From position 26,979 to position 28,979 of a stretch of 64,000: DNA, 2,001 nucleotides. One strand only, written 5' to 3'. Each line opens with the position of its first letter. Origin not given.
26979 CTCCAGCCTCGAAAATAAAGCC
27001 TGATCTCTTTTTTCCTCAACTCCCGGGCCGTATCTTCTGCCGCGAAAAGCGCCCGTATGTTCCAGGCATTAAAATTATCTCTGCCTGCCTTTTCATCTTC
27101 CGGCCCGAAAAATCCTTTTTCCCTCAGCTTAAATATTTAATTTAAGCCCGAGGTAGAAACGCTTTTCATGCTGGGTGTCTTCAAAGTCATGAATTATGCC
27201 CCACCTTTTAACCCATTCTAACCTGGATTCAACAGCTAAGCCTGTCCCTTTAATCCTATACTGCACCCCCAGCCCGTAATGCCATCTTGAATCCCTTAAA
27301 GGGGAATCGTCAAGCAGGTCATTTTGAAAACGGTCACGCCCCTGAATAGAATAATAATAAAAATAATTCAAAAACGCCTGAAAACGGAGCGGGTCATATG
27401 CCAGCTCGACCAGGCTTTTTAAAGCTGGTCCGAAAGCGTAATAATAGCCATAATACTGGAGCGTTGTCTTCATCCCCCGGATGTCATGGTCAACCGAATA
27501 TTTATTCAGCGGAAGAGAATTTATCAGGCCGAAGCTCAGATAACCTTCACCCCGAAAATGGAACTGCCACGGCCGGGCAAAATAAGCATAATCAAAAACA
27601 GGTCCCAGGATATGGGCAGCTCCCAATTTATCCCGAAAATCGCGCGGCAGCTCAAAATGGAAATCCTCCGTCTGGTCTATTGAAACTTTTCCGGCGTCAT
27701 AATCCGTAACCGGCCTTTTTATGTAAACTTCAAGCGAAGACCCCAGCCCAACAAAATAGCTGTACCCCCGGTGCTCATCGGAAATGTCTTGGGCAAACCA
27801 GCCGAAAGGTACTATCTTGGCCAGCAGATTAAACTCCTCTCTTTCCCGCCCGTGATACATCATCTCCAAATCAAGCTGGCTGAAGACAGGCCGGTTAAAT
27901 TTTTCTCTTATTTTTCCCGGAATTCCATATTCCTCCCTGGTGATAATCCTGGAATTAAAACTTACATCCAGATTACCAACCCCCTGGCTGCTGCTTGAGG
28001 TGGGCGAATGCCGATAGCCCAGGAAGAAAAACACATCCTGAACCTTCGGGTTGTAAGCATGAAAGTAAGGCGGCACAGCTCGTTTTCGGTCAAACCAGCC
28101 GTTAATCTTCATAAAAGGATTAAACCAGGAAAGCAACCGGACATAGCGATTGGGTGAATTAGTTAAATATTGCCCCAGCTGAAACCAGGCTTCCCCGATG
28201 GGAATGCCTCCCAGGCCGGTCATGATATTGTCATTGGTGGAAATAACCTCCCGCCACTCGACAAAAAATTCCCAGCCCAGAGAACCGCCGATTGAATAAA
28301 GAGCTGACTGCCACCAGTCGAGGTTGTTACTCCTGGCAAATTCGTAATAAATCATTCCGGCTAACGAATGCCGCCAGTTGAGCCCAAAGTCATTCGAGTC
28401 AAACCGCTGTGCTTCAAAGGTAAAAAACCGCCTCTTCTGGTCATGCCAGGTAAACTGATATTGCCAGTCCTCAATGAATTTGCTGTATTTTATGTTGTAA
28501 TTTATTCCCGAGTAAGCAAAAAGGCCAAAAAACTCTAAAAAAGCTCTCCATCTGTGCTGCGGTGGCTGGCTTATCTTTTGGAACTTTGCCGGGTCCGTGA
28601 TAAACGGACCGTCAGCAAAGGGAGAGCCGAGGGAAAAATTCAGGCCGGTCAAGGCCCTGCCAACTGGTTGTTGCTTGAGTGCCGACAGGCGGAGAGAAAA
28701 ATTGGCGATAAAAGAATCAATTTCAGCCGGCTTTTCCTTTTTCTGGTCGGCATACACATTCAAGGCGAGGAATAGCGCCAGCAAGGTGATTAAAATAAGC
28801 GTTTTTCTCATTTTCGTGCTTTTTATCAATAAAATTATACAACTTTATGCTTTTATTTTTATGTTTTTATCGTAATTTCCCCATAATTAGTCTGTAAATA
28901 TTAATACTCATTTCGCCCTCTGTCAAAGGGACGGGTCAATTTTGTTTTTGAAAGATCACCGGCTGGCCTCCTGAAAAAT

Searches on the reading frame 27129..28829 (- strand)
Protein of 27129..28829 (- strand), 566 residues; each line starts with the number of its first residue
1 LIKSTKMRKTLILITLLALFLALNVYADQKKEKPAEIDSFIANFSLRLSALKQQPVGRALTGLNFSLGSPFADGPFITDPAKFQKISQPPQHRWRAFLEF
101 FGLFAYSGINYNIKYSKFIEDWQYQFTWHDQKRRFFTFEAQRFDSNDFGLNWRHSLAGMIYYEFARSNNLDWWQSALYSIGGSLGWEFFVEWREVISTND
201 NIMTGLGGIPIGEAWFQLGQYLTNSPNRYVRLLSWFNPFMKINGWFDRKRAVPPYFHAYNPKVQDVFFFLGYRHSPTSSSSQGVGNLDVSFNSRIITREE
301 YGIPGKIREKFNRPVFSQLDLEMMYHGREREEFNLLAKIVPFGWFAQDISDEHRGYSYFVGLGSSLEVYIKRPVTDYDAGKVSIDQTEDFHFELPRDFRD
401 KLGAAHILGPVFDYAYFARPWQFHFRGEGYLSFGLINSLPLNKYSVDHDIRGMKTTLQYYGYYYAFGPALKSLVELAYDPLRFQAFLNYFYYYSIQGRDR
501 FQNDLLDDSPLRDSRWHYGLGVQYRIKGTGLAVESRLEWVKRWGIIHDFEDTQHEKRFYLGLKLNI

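Call 7: search_protein_families(library=pfam, proteins=[window:27129-28829:-])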
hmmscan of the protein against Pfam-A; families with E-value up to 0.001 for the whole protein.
window:27129-28829:- (566 aa): 1 family
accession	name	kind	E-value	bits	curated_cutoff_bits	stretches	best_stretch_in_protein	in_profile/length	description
PF13084.11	DUF3943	-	6.5e-23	81.1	27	1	142-225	3-88/108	Domain of unknown function (DUF3943)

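Call 40: search_protein_families(library=ncbifam, proteins=[window:27129-28829:-])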
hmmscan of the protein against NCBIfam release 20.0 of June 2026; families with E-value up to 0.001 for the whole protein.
window:27129-28829:- (566 aa): 0 families
